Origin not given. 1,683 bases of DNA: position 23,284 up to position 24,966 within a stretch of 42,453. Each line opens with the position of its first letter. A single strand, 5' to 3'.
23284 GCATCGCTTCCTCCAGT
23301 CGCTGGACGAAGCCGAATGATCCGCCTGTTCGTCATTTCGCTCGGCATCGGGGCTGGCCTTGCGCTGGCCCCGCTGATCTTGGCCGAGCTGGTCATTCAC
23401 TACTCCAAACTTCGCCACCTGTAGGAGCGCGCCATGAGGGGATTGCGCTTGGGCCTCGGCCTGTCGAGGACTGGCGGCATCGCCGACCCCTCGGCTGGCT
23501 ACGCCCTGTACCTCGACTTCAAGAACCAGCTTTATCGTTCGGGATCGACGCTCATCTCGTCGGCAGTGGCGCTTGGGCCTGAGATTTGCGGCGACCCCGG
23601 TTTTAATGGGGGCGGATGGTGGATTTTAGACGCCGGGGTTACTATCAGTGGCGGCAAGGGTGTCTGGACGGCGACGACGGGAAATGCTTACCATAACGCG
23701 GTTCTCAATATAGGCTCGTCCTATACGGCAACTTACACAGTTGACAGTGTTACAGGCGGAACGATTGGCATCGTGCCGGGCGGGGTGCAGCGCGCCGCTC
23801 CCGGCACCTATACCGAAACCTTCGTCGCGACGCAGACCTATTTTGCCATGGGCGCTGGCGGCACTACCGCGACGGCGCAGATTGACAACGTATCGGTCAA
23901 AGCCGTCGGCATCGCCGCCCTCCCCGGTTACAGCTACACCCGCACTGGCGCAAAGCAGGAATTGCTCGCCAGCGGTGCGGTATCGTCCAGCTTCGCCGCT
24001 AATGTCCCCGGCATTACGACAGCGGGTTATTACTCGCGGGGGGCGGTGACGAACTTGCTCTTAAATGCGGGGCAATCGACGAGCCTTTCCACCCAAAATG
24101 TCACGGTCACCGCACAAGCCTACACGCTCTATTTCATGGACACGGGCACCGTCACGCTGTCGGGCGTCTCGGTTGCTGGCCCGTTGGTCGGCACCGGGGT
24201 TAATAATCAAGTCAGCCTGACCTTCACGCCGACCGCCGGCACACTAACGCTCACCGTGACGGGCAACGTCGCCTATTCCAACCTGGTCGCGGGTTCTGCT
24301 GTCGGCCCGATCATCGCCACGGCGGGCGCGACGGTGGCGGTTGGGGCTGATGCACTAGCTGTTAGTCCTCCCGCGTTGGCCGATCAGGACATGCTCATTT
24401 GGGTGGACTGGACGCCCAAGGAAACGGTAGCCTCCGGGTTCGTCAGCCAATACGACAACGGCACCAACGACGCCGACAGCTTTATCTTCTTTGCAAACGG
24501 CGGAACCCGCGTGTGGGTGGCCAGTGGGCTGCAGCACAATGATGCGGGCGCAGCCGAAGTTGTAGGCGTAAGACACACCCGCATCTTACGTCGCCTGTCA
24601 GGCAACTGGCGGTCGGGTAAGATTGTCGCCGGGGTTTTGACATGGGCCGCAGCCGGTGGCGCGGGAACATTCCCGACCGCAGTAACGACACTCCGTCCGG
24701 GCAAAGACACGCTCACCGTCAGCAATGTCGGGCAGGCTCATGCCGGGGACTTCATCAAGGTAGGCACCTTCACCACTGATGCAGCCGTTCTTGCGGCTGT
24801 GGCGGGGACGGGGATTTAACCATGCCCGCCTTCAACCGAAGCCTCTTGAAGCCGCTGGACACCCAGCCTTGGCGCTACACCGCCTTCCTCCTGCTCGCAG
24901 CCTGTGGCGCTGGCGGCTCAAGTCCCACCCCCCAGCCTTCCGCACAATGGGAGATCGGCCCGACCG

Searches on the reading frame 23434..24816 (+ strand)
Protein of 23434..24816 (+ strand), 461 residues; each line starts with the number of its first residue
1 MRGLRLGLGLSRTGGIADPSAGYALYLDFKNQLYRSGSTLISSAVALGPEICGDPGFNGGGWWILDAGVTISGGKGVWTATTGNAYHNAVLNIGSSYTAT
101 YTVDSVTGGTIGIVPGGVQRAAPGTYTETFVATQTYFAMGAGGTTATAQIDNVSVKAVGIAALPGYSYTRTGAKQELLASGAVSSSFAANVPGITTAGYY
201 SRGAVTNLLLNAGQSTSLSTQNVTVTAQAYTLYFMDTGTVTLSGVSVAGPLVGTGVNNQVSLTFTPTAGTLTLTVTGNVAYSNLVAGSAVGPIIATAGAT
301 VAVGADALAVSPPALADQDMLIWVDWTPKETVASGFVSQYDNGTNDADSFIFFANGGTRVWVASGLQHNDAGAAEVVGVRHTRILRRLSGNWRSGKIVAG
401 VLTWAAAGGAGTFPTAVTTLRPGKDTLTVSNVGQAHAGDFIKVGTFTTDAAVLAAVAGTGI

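Call 48: search_dna_similar(query=window:23434-24816:+, collection=phages, mode=protein, max_rows=15)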
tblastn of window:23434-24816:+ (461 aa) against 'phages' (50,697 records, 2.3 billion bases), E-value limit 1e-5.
No match.

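Call 49: search_protein_families(library=phrogs, proteins=[window:23434-24816:+], max_evalue=0.00001)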
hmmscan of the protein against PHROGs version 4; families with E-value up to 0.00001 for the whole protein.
window:23434-24816:+ (461 aa): 0 families
